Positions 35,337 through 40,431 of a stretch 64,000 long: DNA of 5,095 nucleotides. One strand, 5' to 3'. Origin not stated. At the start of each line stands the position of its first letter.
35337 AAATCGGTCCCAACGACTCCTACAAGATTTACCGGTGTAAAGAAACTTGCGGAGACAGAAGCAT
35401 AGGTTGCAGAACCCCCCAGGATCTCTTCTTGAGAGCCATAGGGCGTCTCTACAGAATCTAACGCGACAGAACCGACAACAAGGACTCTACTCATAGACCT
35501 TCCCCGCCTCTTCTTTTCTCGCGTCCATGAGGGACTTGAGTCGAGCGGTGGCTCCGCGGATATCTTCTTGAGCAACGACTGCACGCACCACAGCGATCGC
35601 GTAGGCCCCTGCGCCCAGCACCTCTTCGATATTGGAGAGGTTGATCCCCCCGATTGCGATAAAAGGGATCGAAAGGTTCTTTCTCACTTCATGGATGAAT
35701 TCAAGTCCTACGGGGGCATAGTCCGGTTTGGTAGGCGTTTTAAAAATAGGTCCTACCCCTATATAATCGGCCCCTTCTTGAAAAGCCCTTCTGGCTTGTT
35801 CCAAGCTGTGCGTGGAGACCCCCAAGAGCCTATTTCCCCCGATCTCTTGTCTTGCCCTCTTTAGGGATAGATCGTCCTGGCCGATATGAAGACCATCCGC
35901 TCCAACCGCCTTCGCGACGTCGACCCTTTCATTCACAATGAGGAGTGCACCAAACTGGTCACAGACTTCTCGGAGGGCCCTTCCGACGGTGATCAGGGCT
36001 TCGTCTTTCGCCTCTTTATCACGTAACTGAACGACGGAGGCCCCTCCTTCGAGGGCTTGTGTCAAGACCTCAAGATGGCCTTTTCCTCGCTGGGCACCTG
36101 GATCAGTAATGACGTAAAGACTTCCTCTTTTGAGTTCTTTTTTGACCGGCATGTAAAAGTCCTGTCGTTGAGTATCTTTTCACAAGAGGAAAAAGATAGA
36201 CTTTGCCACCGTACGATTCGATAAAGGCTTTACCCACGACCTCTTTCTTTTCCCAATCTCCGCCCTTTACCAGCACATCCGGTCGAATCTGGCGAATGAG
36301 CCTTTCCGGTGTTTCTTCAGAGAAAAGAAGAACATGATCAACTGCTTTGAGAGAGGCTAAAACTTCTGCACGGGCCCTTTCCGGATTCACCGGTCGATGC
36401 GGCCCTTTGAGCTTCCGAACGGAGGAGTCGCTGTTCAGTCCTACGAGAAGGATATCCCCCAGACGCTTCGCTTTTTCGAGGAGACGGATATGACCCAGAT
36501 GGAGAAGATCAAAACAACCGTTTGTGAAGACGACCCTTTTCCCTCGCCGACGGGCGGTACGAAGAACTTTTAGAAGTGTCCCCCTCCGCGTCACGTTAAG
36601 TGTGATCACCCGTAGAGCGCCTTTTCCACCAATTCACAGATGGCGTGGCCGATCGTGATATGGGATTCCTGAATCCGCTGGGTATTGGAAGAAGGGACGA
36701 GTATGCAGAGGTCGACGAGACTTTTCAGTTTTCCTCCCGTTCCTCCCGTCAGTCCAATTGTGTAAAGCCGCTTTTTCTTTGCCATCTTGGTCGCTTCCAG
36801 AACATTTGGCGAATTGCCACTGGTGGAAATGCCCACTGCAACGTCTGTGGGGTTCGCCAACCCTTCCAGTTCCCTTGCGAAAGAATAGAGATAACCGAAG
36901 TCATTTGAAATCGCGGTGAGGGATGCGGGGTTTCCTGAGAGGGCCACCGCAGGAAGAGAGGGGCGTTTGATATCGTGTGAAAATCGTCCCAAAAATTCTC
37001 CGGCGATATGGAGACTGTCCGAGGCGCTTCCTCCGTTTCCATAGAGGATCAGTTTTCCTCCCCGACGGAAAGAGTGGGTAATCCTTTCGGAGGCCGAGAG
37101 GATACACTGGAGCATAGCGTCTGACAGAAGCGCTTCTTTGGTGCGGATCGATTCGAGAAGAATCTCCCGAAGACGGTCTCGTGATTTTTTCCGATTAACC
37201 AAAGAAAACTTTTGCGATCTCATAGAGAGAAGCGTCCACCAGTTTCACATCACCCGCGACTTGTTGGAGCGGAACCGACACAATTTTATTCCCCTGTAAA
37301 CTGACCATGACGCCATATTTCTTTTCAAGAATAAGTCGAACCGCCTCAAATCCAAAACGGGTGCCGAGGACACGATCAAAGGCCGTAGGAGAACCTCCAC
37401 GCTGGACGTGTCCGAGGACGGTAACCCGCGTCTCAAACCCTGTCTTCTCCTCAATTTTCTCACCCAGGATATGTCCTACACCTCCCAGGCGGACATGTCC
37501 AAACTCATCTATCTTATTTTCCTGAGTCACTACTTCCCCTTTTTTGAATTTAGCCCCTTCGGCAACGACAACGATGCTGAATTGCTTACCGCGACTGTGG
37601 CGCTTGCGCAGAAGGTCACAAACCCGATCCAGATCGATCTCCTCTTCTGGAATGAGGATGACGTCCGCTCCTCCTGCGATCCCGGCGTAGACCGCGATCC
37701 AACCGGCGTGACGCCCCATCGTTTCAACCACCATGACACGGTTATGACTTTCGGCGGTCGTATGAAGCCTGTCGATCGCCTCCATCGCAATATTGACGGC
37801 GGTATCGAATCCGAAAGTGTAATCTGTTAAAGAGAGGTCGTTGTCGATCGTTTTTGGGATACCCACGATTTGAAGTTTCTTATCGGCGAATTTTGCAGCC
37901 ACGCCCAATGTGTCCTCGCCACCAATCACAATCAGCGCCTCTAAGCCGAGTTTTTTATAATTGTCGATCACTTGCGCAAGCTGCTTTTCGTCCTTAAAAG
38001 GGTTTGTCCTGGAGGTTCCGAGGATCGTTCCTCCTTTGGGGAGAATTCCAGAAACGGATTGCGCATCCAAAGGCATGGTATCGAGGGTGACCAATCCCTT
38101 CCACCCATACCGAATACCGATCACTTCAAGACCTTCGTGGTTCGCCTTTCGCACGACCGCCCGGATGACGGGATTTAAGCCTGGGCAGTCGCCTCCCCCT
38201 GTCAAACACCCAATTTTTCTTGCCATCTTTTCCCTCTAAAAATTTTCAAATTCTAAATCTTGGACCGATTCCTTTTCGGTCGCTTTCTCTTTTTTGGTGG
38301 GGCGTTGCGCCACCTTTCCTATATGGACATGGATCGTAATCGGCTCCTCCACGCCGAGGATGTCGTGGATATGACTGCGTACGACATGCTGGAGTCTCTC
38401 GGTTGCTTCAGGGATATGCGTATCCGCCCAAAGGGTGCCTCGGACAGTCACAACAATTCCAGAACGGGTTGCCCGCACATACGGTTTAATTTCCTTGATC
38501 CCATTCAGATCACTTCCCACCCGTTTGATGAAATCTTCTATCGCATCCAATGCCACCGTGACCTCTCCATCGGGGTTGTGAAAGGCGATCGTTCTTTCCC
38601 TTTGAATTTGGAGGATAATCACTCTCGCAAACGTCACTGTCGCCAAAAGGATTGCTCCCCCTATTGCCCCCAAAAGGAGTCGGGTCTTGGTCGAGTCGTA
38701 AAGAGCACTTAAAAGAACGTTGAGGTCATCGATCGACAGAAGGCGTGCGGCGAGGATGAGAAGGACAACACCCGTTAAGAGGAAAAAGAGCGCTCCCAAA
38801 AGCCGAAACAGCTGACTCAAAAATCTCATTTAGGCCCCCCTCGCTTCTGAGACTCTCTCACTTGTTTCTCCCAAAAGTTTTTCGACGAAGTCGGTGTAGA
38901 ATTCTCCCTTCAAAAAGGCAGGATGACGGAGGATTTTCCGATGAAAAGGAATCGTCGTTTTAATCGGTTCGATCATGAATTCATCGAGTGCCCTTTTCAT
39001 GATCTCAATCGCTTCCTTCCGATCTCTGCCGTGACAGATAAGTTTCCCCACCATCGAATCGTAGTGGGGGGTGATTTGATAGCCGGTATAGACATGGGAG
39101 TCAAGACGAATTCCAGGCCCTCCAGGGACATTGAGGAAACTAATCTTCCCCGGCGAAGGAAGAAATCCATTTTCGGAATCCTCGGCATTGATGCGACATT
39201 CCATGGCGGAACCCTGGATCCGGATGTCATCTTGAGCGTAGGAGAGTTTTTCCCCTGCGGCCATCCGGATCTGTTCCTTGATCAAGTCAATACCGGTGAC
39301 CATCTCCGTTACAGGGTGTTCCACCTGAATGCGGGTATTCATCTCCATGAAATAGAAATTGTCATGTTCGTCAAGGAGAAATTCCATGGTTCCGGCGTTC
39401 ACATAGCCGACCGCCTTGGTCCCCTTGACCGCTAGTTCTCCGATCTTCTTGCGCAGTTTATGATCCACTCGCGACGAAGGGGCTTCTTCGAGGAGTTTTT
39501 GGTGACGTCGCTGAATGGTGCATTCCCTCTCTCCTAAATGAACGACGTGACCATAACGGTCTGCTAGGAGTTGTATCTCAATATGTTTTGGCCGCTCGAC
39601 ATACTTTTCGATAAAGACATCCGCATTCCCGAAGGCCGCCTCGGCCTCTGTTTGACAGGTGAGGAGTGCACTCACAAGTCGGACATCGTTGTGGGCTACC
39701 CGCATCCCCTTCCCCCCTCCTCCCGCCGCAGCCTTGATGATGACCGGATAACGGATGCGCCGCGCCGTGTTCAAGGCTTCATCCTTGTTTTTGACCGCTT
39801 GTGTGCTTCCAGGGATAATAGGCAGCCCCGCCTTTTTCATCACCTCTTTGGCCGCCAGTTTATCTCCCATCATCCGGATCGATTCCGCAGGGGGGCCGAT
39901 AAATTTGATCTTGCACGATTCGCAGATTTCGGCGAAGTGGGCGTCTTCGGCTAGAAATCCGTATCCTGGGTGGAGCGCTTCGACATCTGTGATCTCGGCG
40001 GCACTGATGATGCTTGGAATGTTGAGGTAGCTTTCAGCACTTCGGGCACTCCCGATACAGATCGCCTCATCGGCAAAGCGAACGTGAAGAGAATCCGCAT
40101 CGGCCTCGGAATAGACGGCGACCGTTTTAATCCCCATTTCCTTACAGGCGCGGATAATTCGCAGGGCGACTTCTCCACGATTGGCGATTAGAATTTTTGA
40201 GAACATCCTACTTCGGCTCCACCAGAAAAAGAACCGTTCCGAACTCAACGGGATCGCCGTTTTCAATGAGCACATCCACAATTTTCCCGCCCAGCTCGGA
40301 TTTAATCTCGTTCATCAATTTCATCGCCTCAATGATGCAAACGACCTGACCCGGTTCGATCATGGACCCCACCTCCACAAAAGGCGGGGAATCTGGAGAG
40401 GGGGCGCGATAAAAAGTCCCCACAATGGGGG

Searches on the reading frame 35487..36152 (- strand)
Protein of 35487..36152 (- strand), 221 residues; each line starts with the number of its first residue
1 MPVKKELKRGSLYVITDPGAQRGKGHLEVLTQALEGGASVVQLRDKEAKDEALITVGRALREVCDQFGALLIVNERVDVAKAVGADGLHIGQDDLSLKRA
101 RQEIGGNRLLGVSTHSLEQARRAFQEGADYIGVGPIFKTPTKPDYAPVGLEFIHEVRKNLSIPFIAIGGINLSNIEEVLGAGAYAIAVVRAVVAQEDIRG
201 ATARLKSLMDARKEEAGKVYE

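Call 51: search_protein_families(library=pfam, proteins=[window:35487-36152:-], max_evalue=0.0001)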
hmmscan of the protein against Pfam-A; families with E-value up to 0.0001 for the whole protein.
window:35487-36152:- (221 aa): 1 family
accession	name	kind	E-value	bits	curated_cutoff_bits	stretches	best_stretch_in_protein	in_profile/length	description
PF02581.23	TMP-TENI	-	6.4e-66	221.6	27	1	12-192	1-180/180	Thiamine monophosphate synthase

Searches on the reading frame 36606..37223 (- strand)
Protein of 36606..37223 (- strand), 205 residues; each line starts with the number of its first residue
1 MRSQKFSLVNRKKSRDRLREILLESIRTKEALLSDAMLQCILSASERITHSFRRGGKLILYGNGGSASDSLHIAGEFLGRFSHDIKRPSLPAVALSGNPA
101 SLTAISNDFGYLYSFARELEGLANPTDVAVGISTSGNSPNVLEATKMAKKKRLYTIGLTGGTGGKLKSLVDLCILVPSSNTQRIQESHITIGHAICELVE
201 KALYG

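Call 51: search_protein_families(library=pfam, proteins=[window:36606-37223:-], max_evalue=0.0001)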
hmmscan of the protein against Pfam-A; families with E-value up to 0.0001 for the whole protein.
window:36606-37223:- (205 aa): 2 families
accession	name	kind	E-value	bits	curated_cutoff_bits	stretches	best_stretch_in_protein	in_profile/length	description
PF13580.11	SIS_2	-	1.1e-20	74.6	27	1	39-160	19-138/138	SIS domain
PF01380.27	SIS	-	7.3e-05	23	25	0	109-182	37-110/131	SIS domain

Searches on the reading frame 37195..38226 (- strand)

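Call 51: search_protein_families(library=pfam, proteins=[window:37195-38226:-], max_evalue=0.0001)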
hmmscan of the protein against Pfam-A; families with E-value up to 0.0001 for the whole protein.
window:37195-38226:- (343 aa): 1 family
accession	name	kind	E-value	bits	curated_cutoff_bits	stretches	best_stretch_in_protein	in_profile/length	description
PF00365.25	PFK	-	1.2e-116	389.3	30.9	1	4-299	1-277/277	Phosphofructokinase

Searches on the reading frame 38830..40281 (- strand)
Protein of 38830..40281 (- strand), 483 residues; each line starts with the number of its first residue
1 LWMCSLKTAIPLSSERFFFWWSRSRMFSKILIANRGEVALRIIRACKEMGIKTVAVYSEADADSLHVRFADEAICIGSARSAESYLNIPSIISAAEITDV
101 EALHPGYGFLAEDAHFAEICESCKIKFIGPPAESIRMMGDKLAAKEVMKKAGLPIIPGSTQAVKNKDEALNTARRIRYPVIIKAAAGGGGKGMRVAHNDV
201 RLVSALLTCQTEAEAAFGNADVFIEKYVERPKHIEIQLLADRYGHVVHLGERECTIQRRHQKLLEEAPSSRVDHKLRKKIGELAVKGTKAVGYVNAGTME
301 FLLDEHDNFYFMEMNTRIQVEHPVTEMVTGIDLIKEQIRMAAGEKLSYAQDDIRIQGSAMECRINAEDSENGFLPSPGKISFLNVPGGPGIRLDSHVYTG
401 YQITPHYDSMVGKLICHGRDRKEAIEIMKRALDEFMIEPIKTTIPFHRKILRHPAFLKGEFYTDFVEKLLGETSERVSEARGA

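Call 51: search_protein_families(library=pfam, proteins=[window:38830-40281:-], max_evalue=0.0001)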
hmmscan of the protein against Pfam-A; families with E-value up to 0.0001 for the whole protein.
window:38830-40281:- (483 aa): 6 families
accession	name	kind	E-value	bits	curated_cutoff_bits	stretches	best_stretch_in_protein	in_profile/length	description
PF02786.22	CPSase_L_D2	-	9.7e-79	264.2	19.8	1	140-347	1-209/211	Carbamoyl-phosphate synthase L chain, ATP binding domain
PF00289.28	Biotin_carb_N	-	9.2e-45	152.1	25.5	1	26-135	1-110/110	Biotin carboxylase, N-terminal domain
PF02785.25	Biotin_carb_C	-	1.7e-41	141.1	32.4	1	361-467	1-107/108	Biotin carboxylase C-terminal domain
PF07478.18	Dala_Dala_lig_C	-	2.4e-10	40.7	24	1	148-316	2-174/204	D-ala D-ala ligase C-terminus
PF02222.28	ATP-grasp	-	4.6e-09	36.6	27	1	160-317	13-162/179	ATP-grasp domain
PF08443.16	RimK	-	1.3e-07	31.9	21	1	140-339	3-186/188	RimK-like ATP-grasp domain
